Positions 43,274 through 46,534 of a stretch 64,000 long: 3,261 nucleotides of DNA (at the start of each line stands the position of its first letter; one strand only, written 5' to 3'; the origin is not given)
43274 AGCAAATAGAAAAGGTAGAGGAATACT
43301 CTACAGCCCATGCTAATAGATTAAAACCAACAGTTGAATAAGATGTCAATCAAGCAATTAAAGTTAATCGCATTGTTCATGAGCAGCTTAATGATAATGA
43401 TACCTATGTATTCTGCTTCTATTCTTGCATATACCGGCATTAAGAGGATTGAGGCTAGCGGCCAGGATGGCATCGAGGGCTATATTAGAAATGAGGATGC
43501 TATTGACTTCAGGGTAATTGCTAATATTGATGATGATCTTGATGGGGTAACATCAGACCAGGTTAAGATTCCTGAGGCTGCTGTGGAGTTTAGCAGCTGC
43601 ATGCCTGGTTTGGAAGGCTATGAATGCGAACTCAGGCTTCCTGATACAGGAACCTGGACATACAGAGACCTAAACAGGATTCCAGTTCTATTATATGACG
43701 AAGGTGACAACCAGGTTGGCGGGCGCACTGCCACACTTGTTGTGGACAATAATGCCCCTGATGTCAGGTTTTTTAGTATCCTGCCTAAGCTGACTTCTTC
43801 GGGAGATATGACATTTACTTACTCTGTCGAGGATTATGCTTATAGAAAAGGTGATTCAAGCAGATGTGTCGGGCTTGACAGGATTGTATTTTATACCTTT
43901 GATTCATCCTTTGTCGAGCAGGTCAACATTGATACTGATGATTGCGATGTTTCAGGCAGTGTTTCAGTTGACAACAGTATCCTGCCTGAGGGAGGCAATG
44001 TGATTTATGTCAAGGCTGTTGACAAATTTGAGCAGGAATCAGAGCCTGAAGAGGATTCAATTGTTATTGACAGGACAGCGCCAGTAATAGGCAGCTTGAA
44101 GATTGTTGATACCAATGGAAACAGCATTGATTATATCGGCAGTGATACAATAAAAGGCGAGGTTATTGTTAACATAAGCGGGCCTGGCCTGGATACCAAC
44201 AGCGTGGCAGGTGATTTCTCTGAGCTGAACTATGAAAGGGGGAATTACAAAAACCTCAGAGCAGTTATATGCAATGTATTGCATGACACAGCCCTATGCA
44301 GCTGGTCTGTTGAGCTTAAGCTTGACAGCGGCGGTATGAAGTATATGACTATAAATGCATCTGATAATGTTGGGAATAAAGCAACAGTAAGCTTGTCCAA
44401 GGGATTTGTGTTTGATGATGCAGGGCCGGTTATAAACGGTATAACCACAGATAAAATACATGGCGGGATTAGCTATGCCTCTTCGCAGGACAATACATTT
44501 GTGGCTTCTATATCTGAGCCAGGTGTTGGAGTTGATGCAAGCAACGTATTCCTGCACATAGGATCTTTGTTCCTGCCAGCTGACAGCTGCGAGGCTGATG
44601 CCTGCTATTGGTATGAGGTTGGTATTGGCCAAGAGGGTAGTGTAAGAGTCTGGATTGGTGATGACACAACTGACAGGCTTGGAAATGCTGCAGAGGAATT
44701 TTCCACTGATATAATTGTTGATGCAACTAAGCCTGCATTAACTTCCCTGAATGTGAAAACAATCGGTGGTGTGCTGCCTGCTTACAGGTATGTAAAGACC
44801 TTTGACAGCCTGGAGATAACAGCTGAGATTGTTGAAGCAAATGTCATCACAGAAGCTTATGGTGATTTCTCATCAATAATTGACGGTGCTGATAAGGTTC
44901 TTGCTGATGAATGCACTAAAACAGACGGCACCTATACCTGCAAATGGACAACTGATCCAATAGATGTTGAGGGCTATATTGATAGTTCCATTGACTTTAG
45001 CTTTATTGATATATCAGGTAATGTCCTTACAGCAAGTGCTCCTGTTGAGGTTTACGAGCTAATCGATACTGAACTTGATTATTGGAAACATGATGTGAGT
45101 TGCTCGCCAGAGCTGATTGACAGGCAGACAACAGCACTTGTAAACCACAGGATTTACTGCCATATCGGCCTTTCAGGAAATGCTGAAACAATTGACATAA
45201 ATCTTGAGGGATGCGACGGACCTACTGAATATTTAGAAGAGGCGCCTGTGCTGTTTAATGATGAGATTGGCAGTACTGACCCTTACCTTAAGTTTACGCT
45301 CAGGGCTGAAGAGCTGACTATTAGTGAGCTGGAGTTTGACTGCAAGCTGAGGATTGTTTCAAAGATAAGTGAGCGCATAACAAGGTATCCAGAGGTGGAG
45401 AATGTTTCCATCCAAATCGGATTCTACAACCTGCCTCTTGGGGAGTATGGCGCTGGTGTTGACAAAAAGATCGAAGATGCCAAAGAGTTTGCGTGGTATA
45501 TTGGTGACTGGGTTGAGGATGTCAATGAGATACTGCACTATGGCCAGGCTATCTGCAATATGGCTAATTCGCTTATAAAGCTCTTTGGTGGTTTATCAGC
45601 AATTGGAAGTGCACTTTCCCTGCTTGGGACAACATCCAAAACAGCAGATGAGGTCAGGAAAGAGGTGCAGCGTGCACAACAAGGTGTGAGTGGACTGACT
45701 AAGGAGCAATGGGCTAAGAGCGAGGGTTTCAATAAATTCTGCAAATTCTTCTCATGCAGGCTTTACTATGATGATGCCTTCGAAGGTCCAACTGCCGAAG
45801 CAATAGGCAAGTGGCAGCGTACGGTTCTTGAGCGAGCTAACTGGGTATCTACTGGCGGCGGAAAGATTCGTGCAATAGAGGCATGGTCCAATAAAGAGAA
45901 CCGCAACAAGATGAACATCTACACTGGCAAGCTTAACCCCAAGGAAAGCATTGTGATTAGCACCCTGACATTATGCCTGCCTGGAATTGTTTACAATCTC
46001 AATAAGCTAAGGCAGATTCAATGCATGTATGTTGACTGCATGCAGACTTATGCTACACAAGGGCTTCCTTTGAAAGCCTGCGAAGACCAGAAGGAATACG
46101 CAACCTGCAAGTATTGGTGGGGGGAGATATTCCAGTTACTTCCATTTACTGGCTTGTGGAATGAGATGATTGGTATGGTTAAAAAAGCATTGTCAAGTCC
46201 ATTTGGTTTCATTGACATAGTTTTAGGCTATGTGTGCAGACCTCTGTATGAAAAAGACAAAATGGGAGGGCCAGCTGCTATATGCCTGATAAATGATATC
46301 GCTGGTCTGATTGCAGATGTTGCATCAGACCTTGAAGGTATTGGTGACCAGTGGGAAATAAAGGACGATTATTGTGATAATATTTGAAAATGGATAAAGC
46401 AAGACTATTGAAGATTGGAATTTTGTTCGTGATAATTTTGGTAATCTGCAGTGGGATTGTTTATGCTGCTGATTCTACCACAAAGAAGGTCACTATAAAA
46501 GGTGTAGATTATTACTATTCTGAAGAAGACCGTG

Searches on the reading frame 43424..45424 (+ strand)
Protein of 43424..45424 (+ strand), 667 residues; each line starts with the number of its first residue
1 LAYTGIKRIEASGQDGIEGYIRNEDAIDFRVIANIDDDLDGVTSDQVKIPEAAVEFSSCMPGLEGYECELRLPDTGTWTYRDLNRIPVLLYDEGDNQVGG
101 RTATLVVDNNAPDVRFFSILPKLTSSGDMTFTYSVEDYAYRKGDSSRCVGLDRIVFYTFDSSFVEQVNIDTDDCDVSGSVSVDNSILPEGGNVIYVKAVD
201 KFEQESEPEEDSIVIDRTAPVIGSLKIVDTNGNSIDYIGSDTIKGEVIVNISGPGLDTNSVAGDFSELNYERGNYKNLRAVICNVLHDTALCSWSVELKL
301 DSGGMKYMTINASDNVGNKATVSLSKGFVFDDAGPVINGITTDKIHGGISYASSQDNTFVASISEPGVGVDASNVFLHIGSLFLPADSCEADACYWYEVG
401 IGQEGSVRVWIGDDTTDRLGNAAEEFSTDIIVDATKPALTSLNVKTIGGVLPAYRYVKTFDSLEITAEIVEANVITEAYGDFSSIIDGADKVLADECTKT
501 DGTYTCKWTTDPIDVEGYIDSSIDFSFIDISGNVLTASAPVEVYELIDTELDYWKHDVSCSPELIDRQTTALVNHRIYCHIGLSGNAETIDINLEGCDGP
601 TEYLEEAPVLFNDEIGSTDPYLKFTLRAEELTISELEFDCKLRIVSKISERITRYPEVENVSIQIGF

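Call 79: search_solved_structures(query=window:43424-45424:+, max_evalue=1)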
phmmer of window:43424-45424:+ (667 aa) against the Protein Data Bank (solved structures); distinct sequences matched with E-value up to 1: 0.

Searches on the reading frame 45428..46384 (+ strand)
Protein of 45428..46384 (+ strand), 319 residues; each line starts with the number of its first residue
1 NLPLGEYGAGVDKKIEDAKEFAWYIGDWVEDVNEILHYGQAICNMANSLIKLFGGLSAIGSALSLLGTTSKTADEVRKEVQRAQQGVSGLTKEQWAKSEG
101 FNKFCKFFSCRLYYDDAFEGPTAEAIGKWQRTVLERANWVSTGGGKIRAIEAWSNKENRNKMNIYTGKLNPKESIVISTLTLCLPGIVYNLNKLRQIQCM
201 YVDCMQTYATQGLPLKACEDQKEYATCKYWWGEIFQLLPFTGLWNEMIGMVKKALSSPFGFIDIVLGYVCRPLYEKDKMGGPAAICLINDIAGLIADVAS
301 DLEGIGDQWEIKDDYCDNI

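Call 22: find_homologous_proteins(query=A2, max_evalue=0.001)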
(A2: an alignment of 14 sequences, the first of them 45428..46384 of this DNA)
Query A2 (14 sequences) (319 aa, profile of the alignment): 5 proteins with E <= 0.001 among 8000 candidates.
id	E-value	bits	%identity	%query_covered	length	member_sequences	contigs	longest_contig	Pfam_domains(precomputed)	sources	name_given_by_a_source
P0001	1.0e-97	346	43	97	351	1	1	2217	-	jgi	-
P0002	5.1e-93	330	48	100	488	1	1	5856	-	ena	-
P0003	3.1e-92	328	62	56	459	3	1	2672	-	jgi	-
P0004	1.4e-78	283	34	100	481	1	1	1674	-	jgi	-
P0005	2.2e-61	226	66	53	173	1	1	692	-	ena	-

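Call 32: predict_structure(alignment_id=A3)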
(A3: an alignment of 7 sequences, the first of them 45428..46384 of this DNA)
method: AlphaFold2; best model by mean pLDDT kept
length: 319 residues; sequences in the alignment: 7
mean_pLDDT: 43.7   pTM: 0.38
mean pLDDT of the five models: 43.7, 41.5, 40.8, 38.4, 36.2
residues with pLDDT >= 90: 0; 70-90: 1; 50-70: 103; < 50: 215
segments of 3 or more residues with pLDDT < 50: 1-7, 50-100, 112-115, 117-119, 121-123, 125-127, 132-157, 159-182, 231-319
pLDDT, mean of each block of 10 residues (from residue 1): 43 64 56 52 51 45 42 42 39 44 54 49 47 40 32 45 36 38 54 62 63 65 59 41 35 31 28 27 28 31 30 26
secondary structure, 60 per line:
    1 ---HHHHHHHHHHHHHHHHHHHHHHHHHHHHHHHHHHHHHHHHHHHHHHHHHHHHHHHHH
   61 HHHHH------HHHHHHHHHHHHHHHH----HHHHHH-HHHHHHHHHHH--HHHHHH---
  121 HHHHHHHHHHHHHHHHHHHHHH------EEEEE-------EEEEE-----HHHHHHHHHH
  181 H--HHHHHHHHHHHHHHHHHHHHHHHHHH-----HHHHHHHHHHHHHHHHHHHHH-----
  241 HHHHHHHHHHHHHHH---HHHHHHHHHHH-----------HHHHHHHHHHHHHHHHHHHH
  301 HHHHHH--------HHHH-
elements in order: H4-65 H72-87 H92-97 H99-109 H112-117 H121-142 E149-153 E161-165 H171-181 H184-209 H215-235 H241-255 H259-269 H281-306 H315-318

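Call 33: search_protein_representatives(alignment_id=A3)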
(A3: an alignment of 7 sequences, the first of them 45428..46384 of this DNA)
Query: 7 sequences, 360 profile positions. Proteins with E-value up to 0.001 (for the whole library): 1384; up to 1e-10: 1127; up to 1e-30: 450. The best 150 are listed.
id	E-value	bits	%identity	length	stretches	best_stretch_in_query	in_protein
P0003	1.4e-170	583.5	-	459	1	1-359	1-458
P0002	2.0e-169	579.8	-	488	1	2-359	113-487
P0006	4.0e-152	522.8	-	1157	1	3-348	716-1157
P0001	2.9e-139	480.5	-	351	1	30-356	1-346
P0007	3.4e-124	430.9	-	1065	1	3-357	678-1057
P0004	2.5e-123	428.1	-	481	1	2-359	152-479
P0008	6.7e-123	426.7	-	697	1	3-346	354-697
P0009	3.3e-108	378.4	-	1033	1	4-348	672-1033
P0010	1.1e-103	363.5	-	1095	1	10-349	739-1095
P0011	1.3e-99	350.0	-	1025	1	3-349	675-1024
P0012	1.1e-94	333.9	-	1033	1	3-357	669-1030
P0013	7.9e-93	327.8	-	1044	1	2-354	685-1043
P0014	2.6e-88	312.9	-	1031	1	2-355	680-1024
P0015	1.0e-87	311.0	-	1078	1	2-346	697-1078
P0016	1.1e-87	310.8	-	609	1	2-348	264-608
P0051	1.1e-65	238.5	-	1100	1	7-356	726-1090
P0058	1.7e-63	231.3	-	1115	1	7-347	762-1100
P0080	2.5e-58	214.3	-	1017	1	5-347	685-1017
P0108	8.6e-54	199.4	-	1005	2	194-357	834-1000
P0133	3.8e-51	190.7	-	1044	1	7-328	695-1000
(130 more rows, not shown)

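Call 50: predict_structure(alignment_id=A5)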
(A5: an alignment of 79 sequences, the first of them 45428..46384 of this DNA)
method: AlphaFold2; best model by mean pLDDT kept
length: 319 residues; sequences in the alignment: 79
mean_pLDDT: 81.5   pTM: 0.76
mean pLDDT of the five models: 81.5, 81.0, 79.4, 78.1, 77.6
residues with pLDDT >= 90: 107; 70-90: 171; 50-70: 24; < 50: 17
segments of 3 or more residues with pLDDT < 50: 149-163
pLDDT, mean of each block of 10 residues (from residue 1): 69 91 90 92 89 80 72 74 73 77 92 94 96 87 63 39 57 90 94 94 92 93 94 82 81 83 82 72 79 81 79 82
secondary structure, 60 per line:
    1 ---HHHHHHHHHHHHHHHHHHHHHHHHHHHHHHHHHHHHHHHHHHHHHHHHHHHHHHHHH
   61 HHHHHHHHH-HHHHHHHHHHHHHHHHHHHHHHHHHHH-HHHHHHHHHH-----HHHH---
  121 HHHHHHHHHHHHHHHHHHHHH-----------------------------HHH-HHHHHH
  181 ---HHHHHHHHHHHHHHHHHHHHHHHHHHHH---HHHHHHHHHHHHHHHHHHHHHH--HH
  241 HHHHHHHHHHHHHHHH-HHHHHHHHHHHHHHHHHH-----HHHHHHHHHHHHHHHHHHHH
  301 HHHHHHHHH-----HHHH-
elements in order: H4-69 H71-97 H99-108 H114-117 H121-141 H175-180 H184-211 H215-236 H239-256 H258-275 H281-309 H315-318

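Call 54: fold_search(model_id=the predicted structure, library=pdb)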
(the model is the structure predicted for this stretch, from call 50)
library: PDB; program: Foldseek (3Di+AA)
matches with E <= 10: 160; with E <= 0.001: 0
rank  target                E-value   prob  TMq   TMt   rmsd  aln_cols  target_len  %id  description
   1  2rai_B                8.0e-01  0.16  0.15  0.13  21.9       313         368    8  The PX-BAR membrane remodeling unit of Sorting Nexin 9 (released 2007-12-11)
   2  6h2x                  1.1e+00  0.08  0.13  0.13  53.6       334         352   13  MukB coiled-coil elbow from E. coli (released 2019-03-06)
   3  7x0t_A                1.1e+00  0.08  0.13  0.08  24.2       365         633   10  Cryo-EM structure of human ABCD1 E630Q in the presence of C26:0-CoA and ATP (released 2023-03-22)
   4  9fw3_B                1.3e+00  0.21  0.23  0.15  18.7       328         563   14  Cryo-EM structure of IrtAB 2xEQ mutant in outward-occluded state in nanodisc in complex with mycobactin (released 2024-12-18)
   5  6quz_C                1.3e+00  0.12  0.19  0.12  21.8       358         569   10  Structure of ATPgS-bound outward-facing TM287/288 in complex with sybody Sb_TM35 (released 2019-05-29)
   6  6tej_B                1.5e+00  0.08  0.16  0.10  19.9       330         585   13  Structure of apo IrtAB devoid SID in complex with sybody Syb_NL5 (released 2020-04-01)
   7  8i7r_K4               1.6e+00  0.08  0.16  0.14  39.2       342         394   12  In situ structure of axonemal doublet microtubules in mouse sperm with 48-nm repeat (released 2023-10-11)
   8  6quz_A                1.9e+00  0.13  0.21  0.14  20.7       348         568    9  Structure of ATPgS-bound outward-facing TM287/288 in complex with sybody Sb_TM35 (released 2019-05-29)
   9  2ch7_B                2.0e+00  0.08  0.15  0.16  58.2       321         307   12  Crystal structure of the cytoplasmic domain of a bacterial chemoreceptor from Thermotoga maritima (released 2006-04-18)
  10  7n6g_3O               2.0e+00  0.06  0.12  0.12  44.6       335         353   11  C1 of central pair (released 2022-05-18)
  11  9g2k_B                2.1e+00  0.20  0.26  0.16  19.1       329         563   11  Cryo-EM structure of IrtAB in outward-occluded state in nanodisc in complex with ADP-vanadate (released 2024-12-18)
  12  8px9_A                2.1e+00  0.12  0.21  0.14  22.6       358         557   11  Structure of the antibacterial peptide ABC transporter McjD, solved at wavelength 2.75 A (released 2023-10-25)
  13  2q12                  2.4e+00  0.10  0.17  0.20  28.1       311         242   12  Crystal Structure of BAR domain of APPL1 (released 2007-08-14)
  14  3dyt                  2.4e+00  0.08  0.12  0.11  22.3       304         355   12  Crystal structure of Snx9PX-BAR (230-595), C2221 (released 2008-09-16)
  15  6bpp_B                2.5e+00  0.11  0.20  0.14  21.7       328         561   10  E. coli MsbA in complex with LPS and inhibitor G092 (released 2018-05-02)
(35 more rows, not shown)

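Call 55: fold_search(model_id=the predicted structure, library=viral)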
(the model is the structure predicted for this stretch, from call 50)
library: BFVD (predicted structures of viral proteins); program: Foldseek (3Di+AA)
matches with E <= 10: 116; with E <= 0.001: 0
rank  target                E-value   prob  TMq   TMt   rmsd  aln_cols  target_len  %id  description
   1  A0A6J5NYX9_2          3.4e-01  0.18  0.14  0.06  41.0       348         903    9  Tape measure protein [uncultured Caudovirales phage]
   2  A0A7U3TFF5            3.8e-01  0.14  0.14  0.10  30.7       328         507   10  (no name in the UniProt tables at hand)
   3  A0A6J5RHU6            4.3e-01  0.10  0.12  0.07  65.5       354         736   15  ABC_ATPase domain containing protein [uncultured Caudovirales phage]
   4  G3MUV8                4.9e-01  0.13  0.13  0.11  53.3       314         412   11  Recombination endonuclease subunit [Escherichia phage Bp7]
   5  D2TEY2                9.4e-01  0.08  0.12  0.05  34.7       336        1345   13  (no name in the UniProt tables at hand)
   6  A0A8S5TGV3            1.5e+00  0.16  0.17  0.09  16.3       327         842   10  Uncharacterized protein [Myoviridae sp. ctIty1]
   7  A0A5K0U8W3            1.5e+00  0.13  0.19  0.11  26.3       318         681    8  ABC transporter domain-containing protein [Yasminevirus sp. GU-2018]
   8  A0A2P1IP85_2          1.7e+00  0.09  0.15  0.08  28.1       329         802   10  Genome polyprotein (Fragment) [megrivirus C1]
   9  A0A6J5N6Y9            1.8e+00  0.07  0.13  0.15  41.1       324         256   14  DNA transfer protein [uncultured Caudovirales phage]
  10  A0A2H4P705            2.0e+00  0.06  0.12  0.06  62.8       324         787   14  GDSL-like lipase [Pseudomonas phage nickie]
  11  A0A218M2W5            2.1e+00  0.06  0.15  0.08  38.0       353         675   11  Recombination-related endonuclease [Acidovorax phage ACP17]
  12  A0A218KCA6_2          2.1e+00  0.08  0.15  0.05  27.3       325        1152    9  Putative tail tape measure protein [Bacillus phage PBC2]
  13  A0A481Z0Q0            2.1e+00  0.07  0.15  0.15  22.6       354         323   11  Uncharacterized protein [Mimivirus LCMiAC02]
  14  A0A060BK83            2.2e+00  0.12  0.18  0.07  17.9       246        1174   11  Putative phage protein [Podophage Lau218]
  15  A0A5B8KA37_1          2.4e+00  0.04  0.11  0.05  26.3       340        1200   11  Genome polyprotein [Grey teal calicivirus]
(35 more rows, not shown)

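Call 59: search_solved_structures(query=A2, max_evalue=1)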
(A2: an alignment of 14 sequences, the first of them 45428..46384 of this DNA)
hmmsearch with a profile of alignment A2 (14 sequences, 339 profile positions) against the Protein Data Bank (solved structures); distinct sequences matched with E-value up to 1: 2.
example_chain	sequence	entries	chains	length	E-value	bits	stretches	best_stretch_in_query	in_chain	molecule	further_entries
8qkd_A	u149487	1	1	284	0.026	17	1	4-104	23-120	sc-CC-5-24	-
9pf4_A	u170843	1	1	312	0.96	11.8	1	79-136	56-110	Signal recognition particle subunit SRP54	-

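Call 72: search_protein_families(library=pfam, alignment_id=A2, max_evalue=0.1)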
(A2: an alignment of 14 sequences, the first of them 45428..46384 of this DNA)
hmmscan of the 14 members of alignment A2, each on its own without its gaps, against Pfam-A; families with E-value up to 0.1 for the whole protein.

A. member 1, window:45428-46384:+ (319 aa): 0 families

B. families by the number of members that match (of 14 scanned): 2 families
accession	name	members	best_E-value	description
PF23769.1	Beta-prop_WDR75_2nd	2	0.0095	WD repeat-containing protein 75 second beta-propeller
PF17561.7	TssO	1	0.065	Type VI secretion system, TssO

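Call 89: find_related_loci(query=A2, collection=viral_contigs, flank=5000)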
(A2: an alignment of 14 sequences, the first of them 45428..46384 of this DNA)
Query A2 (319 aa) in viral_contigs; peptide patterns used: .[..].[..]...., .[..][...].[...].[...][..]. (x = any residue, [..] = any of these).
3 stretches matched a pattern, but none encodes a relative of the query by tblastn (E <= 1e-3).
